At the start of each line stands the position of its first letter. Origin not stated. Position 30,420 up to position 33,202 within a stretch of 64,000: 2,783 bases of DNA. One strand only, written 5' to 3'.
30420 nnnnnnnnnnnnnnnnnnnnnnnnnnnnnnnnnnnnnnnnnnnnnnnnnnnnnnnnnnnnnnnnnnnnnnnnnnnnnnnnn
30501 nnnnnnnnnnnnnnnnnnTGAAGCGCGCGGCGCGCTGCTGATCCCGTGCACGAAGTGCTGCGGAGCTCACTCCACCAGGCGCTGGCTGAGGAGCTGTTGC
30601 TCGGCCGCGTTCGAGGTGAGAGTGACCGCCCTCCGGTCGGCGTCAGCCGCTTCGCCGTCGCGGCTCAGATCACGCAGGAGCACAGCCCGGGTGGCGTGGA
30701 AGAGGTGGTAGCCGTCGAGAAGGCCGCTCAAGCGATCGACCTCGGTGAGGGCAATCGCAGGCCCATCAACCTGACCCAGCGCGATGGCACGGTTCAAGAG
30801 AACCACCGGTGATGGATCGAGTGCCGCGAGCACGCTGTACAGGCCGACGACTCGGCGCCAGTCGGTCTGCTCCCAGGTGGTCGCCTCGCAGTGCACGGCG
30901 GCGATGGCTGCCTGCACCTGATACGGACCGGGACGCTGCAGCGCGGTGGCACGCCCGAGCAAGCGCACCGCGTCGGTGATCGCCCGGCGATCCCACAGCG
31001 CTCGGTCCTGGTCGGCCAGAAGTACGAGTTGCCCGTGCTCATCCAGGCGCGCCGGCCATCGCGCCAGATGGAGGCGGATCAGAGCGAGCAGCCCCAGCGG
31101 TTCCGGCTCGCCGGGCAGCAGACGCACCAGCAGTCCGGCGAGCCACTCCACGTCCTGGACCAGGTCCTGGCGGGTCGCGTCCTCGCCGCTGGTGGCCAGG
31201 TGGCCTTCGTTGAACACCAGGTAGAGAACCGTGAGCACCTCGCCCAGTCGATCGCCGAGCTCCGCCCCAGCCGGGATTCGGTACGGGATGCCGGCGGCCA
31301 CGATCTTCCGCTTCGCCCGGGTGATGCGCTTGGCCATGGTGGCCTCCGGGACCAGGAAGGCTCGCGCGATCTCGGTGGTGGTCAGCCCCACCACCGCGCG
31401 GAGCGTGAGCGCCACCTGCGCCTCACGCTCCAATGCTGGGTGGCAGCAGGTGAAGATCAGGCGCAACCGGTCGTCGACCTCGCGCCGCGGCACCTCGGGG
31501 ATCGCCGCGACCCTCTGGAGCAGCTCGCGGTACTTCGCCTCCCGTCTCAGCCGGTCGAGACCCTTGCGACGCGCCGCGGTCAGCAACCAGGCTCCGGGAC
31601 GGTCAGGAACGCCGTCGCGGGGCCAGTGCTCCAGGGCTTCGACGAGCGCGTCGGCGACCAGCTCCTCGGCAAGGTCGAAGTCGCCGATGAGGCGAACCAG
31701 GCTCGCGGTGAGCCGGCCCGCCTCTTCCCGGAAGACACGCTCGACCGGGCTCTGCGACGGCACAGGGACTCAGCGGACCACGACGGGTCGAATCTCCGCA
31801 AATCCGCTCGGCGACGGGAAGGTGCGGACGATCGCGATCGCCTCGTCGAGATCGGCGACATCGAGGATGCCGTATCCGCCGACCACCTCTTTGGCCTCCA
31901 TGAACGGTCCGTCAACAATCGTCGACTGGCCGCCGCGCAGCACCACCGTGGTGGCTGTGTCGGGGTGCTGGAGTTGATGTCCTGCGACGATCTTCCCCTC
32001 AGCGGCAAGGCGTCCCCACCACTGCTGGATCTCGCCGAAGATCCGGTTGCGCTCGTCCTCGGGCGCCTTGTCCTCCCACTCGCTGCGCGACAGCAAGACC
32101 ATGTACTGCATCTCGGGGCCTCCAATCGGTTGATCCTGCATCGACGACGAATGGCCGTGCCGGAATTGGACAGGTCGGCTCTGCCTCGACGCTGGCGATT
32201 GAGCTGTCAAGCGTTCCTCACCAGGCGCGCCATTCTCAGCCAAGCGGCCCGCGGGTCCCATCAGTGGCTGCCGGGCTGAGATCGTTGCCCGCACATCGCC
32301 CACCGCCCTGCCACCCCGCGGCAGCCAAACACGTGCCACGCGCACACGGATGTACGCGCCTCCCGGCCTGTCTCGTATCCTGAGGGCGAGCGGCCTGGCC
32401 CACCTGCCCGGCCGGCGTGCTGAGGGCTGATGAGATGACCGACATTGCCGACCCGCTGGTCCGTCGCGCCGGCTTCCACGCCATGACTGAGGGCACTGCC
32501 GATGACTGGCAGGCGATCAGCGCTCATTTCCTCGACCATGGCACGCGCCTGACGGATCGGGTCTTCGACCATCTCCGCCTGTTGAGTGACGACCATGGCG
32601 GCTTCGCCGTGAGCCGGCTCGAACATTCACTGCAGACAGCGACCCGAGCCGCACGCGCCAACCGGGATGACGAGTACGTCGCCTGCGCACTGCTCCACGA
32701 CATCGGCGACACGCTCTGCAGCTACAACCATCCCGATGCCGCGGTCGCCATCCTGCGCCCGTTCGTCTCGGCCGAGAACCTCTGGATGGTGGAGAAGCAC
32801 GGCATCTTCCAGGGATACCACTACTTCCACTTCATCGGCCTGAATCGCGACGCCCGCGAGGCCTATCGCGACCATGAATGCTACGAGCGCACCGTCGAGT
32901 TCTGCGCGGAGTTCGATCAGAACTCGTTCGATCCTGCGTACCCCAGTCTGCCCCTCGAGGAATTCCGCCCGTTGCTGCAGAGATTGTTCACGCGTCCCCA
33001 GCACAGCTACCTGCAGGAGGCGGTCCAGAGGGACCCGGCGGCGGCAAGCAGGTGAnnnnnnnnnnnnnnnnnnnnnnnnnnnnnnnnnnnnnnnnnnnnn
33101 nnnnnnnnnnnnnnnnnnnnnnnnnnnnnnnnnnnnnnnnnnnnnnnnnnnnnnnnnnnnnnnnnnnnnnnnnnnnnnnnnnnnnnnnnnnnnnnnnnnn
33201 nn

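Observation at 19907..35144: ~15 kb accessory island between yebC and pheT, inside an otherwise conserved minus-strand backbone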

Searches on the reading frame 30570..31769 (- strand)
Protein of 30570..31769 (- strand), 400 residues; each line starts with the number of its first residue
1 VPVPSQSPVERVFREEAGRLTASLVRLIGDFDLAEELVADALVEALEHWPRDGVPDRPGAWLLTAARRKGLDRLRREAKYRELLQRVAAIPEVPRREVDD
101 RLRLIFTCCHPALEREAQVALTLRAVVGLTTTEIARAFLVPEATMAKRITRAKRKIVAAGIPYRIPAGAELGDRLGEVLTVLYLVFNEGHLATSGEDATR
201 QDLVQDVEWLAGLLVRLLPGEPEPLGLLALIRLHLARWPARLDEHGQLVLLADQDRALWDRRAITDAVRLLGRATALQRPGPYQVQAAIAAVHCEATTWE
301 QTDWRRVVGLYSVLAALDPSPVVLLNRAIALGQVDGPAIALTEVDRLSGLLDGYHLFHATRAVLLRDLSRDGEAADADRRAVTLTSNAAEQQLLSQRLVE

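Call 9: search_protein_families(library=pfam, max_evalue=0.01, proteins=[window:30570-31769:-])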
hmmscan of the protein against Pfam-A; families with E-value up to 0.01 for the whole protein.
window:30570-31769:- (400 aa): 3 families
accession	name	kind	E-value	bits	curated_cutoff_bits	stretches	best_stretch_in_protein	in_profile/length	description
PF20239.3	DUF6596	-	6e-32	110.4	27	1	174-274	1-101/102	Family of unknown function (DUF6596)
PF04542.20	Sigma70_r2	-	2.2e-09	37.4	24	1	13-79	2-70/71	Sigma-70 region 2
PF08281.18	Sigma70_r4_2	-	2.5e-09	37.1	25.7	1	105-156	3-54/54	Sigma-70, region 4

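Call 63: find_related_loci(query=window:30570-31763:-, collection=metagenome_contigs, flank=10000)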
Query window:30570-31763:- (398 aa) in metagenome_contigs; peptide patterns used: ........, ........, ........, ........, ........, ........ (x = any residue, [..] = any of these).
600 stretches matched a pattern (row limit reached: there are more); 593 encode a relative of the query (tblastn E <= 1e-3); the best 80 are kept; 80 distinct loci.
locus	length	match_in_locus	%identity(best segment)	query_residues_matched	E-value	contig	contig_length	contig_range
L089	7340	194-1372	66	2-395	1e-154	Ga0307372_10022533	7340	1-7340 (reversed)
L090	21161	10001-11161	65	11-396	1e-148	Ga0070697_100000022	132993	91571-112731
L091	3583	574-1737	60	10-396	6e-148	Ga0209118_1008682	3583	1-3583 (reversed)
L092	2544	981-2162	63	2-398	3e-151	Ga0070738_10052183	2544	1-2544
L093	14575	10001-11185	59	3-396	2e-142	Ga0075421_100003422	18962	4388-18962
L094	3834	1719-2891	60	3-396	8e-145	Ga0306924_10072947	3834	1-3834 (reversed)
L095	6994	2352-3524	58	10-397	6e-139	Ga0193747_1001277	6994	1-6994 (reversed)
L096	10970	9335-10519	57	3-396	1e-138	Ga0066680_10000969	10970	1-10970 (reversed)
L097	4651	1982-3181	59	7-398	9e-141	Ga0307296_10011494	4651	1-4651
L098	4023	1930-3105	60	7-397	8e-142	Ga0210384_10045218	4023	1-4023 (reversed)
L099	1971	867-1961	60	10-372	2e-141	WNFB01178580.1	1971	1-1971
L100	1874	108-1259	60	7-388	2e-141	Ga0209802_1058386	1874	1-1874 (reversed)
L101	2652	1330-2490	59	10-396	7e-137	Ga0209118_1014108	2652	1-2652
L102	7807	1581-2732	60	9-396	6e-127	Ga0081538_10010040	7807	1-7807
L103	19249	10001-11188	59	2-396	4e-125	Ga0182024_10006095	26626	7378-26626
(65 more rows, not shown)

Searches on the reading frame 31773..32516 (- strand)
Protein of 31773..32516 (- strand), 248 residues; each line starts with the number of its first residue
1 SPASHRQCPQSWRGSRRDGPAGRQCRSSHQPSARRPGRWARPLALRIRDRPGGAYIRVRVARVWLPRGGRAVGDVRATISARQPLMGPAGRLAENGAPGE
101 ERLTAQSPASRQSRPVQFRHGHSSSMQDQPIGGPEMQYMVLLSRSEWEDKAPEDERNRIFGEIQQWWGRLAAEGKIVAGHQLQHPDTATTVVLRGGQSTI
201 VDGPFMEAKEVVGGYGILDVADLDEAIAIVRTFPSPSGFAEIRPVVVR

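Call 9: search_protein_families(library=pfam, max_evalue=0.01, proteins=[window:31773-32516:-])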
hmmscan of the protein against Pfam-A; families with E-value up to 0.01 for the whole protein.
window:31773-32516:- (248 aa): 1 family
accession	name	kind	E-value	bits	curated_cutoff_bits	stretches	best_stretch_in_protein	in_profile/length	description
PF03795.20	YCII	-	2.1e-12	47.8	24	1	136-246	1-92/95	YCII-related domain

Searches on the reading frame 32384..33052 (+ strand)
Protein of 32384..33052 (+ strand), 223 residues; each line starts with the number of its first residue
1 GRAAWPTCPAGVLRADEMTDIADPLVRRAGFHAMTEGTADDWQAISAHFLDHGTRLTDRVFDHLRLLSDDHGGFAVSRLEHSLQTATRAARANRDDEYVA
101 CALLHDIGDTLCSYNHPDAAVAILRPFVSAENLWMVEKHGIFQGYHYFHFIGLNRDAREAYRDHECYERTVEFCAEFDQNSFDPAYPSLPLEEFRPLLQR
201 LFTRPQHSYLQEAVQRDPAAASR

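Call 9: search_protein_families(library=pfam, max_evalue=0.01, proteins=[window:32384-33052:+])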
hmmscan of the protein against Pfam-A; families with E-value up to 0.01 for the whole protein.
window:32384-33052:+ (223 aa): 3 families
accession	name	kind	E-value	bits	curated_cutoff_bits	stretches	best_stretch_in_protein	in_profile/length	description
PF01966.28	HD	-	7.9e-06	26.6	22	1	78-139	1-85/116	HD domain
PF05153.21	MIOX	-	0.0024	17.9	25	0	72-115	53-97/249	Myo-inositol oxygenase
PF08668.18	HDOD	-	0.0064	16.4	22.9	1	88-125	111-148/196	HDOD domain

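Call 39: search_protein_families(library=ncbifam, max_evalue=0.001, proteins=[window:32417-33052:+])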
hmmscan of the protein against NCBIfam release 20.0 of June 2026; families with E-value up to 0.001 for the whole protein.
window:32417-33052:+ (212 aa): 3 families
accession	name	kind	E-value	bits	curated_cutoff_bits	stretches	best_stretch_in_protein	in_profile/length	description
TIGR03276.1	Phn-HD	hypoth_equivalog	3.7e-08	33.1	214.6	1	59-100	18-59/179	phosphonate degradation HD-domain oxygenase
NF052439.1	HMPDioxPhnZ1GIM8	equivalog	2.6e-06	27.1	300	1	50-102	27-79/199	hydroxymethylphosphonate dioxygenase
NF049941.1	HyMthAminphonOxyTmpB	equivalog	1.5e-05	24.8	300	1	58-99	21-62/188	(R)-1-hydroxy-2-trimethylaminoethylphosphonate oxygenase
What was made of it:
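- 32417..33055 (+): HD-domain protein (weak PhnZ-like HD oxygenase matches). calls 9, 39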
